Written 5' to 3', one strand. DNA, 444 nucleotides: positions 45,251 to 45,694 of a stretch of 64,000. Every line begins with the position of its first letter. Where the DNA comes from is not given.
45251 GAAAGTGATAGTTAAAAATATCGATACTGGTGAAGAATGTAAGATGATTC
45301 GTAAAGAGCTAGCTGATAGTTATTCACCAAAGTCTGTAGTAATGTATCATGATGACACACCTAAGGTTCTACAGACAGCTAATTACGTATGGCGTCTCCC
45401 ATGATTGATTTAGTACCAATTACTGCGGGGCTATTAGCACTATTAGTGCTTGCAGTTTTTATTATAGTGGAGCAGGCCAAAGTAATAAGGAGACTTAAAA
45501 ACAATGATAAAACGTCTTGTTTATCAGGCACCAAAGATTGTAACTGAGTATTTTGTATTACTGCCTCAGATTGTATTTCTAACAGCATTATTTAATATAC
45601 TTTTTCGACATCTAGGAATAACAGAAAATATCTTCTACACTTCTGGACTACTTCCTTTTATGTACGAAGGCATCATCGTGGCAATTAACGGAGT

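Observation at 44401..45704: Run of at least six consecutive small membrane-protein genes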

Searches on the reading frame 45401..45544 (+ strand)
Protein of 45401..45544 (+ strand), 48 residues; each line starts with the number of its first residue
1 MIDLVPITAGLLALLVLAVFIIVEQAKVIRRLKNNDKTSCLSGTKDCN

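Call 8: search_protein_families(library=phrogs, proteins=[window:45401-45544:+], max_evalue=0.01)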
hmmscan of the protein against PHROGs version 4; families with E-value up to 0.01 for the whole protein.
window:45401-45544:+ (48 aa): 0 families

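Call 9: search_protein_families(library=pfam, proteins=[window:45401-45544:+], max_evalue=1)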
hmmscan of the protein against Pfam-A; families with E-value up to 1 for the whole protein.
window:45401-45544:+ (48 aa): 0 families

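Call 33: search_protein_families(library=padloc, proteins=[window:45401-45544:+], max_evalue=1)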
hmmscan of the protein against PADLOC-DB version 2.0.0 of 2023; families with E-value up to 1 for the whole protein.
window:45401-45544:+ (48 aa): 0 families

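Call 34: search_protein_families(library=ncbifam, proteins=[window:45401-45544:+], max_evalue=1)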
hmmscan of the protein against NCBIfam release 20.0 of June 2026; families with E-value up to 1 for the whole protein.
window:45401-45544:+ (48 aa): 0 families

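Call 96: list_cluster_members(proteins=[window:45401-45544:+, window:45389-45544:+, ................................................, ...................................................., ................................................, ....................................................])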
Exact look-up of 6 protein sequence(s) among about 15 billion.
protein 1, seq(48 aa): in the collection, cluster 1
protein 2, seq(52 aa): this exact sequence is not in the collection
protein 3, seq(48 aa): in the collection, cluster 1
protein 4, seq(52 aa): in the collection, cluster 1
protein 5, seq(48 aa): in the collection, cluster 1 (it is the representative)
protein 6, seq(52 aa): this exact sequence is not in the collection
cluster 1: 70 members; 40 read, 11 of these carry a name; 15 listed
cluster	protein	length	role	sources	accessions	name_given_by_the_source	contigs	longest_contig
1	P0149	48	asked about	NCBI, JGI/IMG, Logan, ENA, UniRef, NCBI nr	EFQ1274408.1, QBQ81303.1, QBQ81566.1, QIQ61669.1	hypothetical protein bas32_0163 [Escherichia phage IrisVonRoten] | hypothetical protein | Uncharacterized protein n=9 Tax=Markadamsvirinae TaxID=2732013 RepID=A0A7M3TH68_9CAUD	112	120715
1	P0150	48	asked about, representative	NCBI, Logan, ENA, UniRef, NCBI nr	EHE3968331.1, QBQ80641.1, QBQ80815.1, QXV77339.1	hypothetical protein JM746_000090 [Shigella sonnei] | Uncharacterized protein n=3 Tax=Tequintavirus TaxID=187218 RepID=A0A482N2C9_9CAUD | hypothetical protein HOV62_gp106 [Escherichia phage vB_Eco_mar004NP2]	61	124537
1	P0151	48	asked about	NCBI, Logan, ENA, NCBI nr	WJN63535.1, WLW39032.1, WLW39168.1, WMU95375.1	hypothetical protein NKFEDGME_00118 [Salmonella phage STP-SP2] | hypothetical protein [Escherichia phage SUT_E1520]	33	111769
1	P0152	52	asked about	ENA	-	-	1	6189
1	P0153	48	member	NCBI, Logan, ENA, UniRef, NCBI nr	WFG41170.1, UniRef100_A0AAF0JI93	hypothetical protein NBDNFGHP_00145 [Salmonella phage MET_P1_100_107] | Uncharacterized protein n=1 Tax=Salmonella phage MET_P1_100_107 TaxID=3032419 ...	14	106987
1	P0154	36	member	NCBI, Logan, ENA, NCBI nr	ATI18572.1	hypothetical protein [Salmonella phage SP1a]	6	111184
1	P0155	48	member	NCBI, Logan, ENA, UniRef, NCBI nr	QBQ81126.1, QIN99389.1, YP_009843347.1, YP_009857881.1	hypothetical protein HdH2rev_00028 [Escherichia phage vB_EcoS_HdH2] | Uncharacterized protein n=2 Tax=Tequintavirus TaxID=187218 RepID=A0A6G8RDF6_9CAUD | hypothetical protein HWC04_gp028 [Escherichia phage vB_EcoS_HdH2]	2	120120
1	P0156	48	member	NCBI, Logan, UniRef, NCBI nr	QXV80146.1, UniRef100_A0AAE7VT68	hypothetical protein bas33_0158 [Escherichia phage HildyBeyeler] | Uncharacterized protein n=1 Tax=Escherichia phage HildyBeyeler TaxID=2852005 ...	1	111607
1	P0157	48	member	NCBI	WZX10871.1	hypothetical protein [Escherichia phage HK6]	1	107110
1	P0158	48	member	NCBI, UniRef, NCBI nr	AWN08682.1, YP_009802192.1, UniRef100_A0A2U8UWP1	hypothetical protein HOT33_gp021 [Escherichia phage Gostya9] | Uncharacterized protein n=1 Tax=Escherichia phage Gostya9 TaxID=2182345 ...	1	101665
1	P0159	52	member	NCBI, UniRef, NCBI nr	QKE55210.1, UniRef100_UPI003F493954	hypothetical protein ECOP18_058 [Escherichia phage ECOP18] | hypothetical protein n=1 Tax=Escherichia phage ECOP18 TaxID=2713223 RepID=UPI003F493954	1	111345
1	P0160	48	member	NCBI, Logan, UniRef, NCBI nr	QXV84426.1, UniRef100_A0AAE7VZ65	hypothetical protein bas34_0134 [Escherichia phage SelmaRatti] | Uncharacterized protein n=1 Tax=Escherichia phage SelmaRatti TaxID=2852006 ...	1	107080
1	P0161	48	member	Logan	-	-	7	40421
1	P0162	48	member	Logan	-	-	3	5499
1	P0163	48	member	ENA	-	-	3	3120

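Call 98: search_dna_similar(query=window:45401-45544:+, collection=phages, mode=protein, rows=spread, max_rows=12, max_evalue=0.01)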
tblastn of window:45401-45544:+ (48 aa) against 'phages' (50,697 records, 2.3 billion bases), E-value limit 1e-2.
Records with a match: 397; places in all: 400; records where one place covers at least 80% of the query: 259.
Best place of each record, by identity: >=99% 16; 95-99% 162; 90-95% 43; 80-90% 3; 60-80% 171; <60% 2.
By first word of the organism name: Salmonella 242; Escherichia 117; Phage 12; Bacteriophage 10; Shigella 4; Klebsiella 3; Citrobacter 2; Listeria 2; Yersinia 2; Escherchia 1; and 2 more.
By host as written in the record: - 55; Escherichia coli 40; Salmonella enterica subsp. enterica serovar Enteritidis PT1 33; Salmonella enterica 23; Salmonella enterica subsp. enterica serovar Enteritidis 21; Salmonella enterica subsp. enterica 19; Salmonella sp. 18; Salmonella enterica subsp. enterica serovar Typhimurium 17; and 80 more.
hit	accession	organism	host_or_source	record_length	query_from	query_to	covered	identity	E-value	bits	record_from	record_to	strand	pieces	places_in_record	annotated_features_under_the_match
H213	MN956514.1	Salmonella phage L6jm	Salmonella enterica subsp. enterica ...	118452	1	48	100%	100.0%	3e-17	77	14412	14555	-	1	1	putative membrane protein | hypothetical protein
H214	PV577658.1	Escherichia phage vB_EcoS_MM-2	Escherichia coli K-12 (substrain W3110)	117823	1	48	100%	97.9%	7e-18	79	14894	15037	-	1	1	hypothetical protein (x2)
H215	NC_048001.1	Salmonella phage SP3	Salmonella sp.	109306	1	48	100%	97.9%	7e-18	79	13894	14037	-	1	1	hypothetical protein (x2)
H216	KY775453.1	Salmonella phage Stp1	Salmonella enterica subsp. enterica ...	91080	1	48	100%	97.9%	7e-18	79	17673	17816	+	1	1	hypothetical protein (x2)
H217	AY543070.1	Escherichia phage T5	-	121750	1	48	100%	95.8%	5e-17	77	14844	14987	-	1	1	hypothetical protein (x2)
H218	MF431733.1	Bacteriophage T5-like saus47N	pork sausage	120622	1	48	100%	93.8%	8e-17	76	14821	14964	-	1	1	hypothetical protein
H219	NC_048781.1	Salmonella phage vB_SenS_SB13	Salmonella enterica subsp. enterica ...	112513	1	35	73%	91.4%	4e-7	49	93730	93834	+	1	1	hypothetical protein (x3)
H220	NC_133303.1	Salmonella phage KKP_3831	Salmonella enterica subsp. enterica ...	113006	1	39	81%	74.4%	5e-6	46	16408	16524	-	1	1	hypothetical protein (x2)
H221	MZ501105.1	Escherichia phage SuperGirl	Escherichia coli K-12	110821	1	34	71%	73.5%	2e-3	38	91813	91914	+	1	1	hypothetical protein (x2)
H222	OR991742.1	Salmonella phage STK8t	Salmonella enterica subsp. enterica ...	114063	1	34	71%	73.5%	2e-3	38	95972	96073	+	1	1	hypothetical protein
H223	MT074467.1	Salmonella phage falkor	Salmonella enterica subsp. enterica ...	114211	1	34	71%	70.6%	2e-3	38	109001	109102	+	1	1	hypothetical protein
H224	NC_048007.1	Salmonella phage S116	Salmonella enterica serotype ...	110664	1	34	71%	67.6%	7e-3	37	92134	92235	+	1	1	hypothetical protein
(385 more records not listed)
